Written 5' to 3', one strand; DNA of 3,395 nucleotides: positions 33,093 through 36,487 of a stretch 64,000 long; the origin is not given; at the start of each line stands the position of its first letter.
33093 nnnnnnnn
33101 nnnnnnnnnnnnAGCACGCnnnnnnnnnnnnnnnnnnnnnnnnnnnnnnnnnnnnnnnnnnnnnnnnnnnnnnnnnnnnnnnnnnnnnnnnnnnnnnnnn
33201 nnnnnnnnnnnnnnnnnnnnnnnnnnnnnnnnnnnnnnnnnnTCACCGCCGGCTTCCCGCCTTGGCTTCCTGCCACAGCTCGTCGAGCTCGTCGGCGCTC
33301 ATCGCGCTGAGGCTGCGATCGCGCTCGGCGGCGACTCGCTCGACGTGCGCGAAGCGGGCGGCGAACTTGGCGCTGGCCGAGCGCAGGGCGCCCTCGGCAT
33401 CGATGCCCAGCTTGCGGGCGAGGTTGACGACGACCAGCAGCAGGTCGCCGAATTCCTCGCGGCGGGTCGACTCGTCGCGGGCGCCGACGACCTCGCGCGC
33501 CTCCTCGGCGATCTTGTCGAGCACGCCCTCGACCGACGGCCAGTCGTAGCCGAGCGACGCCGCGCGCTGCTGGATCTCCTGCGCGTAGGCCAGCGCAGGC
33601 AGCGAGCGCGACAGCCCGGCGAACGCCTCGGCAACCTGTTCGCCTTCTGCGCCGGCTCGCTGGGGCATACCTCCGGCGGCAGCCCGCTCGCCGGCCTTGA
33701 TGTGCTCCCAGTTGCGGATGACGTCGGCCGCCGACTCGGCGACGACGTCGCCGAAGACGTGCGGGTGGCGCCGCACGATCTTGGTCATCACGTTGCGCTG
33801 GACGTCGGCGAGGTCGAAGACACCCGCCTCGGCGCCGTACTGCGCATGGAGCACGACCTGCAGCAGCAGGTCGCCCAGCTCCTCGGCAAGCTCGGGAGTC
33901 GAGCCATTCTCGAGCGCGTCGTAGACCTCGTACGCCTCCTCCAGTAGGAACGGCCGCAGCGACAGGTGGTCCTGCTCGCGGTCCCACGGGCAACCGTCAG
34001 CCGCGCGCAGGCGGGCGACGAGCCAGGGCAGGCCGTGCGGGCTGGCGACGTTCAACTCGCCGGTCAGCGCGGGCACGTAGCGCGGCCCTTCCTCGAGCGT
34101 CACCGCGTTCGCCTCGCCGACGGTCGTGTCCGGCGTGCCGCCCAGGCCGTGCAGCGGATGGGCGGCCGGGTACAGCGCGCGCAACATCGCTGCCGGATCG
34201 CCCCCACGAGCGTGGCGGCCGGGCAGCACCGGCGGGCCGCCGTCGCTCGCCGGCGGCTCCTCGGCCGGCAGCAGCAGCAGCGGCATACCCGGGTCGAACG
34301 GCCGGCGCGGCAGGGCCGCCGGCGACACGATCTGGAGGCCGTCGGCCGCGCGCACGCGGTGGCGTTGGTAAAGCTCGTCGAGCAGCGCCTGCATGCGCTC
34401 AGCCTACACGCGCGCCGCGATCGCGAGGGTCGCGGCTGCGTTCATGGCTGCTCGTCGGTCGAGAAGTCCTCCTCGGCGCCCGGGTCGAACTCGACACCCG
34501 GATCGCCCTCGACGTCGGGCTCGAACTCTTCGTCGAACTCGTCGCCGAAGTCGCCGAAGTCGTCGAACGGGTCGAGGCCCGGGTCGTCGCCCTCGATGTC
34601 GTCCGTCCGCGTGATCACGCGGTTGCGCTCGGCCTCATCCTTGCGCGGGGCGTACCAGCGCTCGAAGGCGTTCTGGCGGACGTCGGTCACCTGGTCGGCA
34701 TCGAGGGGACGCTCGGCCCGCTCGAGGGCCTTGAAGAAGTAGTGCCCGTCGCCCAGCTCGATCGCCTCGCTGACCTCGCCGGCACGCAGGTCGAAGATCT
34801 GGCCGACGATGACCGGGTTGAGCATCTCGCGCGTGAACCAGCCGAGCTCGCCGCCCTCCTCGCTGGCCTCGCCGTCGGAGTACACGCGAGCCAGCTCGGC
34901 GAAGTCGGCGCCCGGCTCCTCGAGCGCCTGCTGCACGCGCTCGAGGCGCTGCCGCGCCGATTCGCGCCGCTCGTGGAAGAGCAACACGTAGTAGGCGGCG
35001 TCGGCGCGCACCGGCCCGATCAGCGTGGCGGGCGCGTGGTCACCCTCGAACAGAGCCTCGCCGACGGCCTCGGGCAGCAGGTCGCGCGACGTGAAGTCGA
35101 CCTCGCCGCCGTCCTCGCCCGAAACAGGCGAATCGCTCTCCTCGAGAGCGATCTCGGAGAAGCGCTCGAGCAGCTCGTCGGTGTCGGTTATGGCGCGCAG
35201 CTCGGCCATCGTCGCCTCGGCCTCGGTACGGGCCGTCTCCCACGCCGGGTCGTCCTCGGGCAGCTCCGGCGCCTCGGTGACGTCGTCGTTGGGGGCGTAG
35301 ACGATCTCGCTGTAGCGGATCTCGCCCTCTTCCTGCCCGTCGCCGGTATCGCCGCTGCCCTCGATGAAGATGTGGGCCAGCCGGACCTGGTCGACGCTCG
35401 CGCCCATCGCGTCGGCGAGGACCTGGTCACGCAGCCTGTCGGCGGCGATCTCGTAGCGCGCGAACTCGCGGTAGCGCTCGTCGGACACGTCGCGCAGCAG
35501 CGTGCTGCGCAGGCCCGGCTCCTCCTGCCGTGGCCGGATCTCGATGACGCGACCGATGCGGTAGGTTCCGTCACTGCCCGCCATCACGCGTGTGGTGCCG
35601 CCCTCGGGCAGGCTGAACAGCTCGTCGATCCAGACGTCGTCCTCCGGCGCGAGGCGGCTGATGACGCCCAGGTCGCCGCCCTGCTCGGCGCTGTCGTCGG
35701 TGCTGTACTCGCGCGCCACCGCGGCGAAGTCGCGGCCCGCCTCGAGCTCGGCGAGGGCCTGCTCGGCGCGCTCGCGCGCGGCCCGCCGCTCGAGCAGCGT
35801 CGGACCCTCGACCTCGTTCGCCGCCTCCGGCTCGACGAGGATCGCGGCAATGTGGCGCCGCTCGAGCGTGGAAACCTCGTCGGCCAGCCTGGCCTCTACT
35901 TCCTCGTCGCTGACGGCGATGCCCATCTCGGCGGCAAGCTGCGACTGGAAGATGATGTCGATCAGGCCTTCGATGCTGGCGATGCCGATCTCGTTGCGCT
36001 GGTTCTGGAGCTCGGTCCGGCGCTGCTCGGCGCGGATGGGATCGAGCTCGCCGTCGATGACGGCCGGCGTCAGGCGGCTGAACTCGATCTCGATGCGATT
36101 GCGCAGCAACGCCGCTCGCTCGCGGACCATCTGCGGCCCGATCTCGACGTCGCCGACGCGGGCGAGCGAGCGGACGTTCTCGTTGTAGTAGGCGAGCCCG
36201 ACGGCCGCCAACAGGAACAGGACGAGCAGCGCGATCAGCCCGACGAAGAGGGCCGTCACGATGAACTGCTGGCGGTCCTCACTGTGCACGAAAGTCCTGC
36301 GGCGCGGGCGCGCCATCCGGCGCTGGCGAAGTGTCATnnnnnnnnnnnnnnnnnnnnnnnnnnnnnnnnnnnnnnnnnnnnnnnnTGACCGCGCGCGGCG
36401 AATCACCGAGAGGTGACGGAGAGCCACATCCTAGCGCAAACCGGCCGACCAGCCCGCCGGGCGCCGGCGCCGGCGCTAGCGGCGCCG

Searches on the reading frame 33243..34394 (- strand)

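Call 49: search_protein_families(library=pfam, proteins=[window:33243-34394:-], max_evalue=0.0001)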
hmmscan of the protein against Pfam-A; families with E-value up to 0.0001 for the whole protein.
window:33243-34394:- (383 aa): 2 families
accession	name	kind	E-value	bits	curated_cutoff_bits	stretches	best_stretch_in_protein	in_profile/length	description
PF03819.22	MazG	-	1.7e-33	115.1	22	2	141-214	1-74/74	MazG nucleotide pyrophosphohydrolase domain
PF01503.22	PRA-PH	-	8.4e-08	33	21.3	0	145-184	29-68/86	Phosphoribosyl-ATP pyrophosphohydrolase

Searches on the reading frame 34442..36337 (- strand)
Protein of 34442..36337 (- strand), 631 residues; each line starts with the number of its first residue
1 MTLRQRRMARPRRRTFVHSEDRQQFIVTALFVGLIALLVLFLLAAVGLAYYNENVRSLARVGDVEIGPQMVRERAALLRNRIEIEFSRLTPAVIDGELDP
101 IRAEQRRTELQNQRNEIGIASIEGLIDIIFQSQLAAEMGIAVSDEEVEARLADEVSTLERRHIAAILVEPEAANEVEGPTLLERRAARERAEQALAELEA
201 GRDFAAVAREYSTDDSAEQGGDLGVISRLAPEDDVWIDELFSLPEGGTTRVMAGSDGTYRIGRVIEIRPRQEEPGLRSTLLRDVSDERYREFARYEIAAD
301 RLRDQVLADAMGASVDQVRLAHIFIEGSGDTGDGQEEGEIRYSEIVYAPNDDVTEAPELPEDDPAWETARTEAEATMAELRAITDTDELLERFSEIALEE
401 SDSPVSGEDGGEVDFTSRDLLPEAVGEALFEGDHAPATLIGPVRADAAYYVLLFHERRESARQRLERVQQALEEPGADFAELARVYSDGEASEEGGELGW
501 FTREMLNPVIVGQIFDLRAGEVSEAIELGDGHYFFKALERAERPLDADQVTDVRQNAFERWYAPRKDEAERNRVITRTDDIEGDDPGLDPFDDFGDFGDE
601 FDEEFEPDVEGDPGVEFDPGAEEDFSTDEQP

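Call 49: search_protein_families(library=pfam, proteins=[window:34442-36337:-], max_evalue=0.0001)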
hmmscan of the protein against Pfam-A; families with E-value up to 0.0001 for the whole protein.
window:34442-36337:- (631 aa): 4 families
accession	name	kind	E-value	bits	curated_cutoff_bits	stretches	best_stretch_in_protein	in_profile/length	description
PF00639.27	Rotamase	-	2.9e-31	108.7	21.7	3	456-531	13-89/97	PPIC-type PPIASE domain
PF13616.12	Rotamase_3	-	1.3e-30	106.8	22.5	2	160-259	15-108/116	PPIC-type PPIASE domain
PF13145.12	Rotamase_2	-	1.2e-16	62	27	1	186-274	33-115/121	PPIC-type PPIASE domain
PF13624.11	SurA_N_3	-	2.6e-05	24.6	27.2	0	27-153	13-119/162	SurA-like N-terminal domain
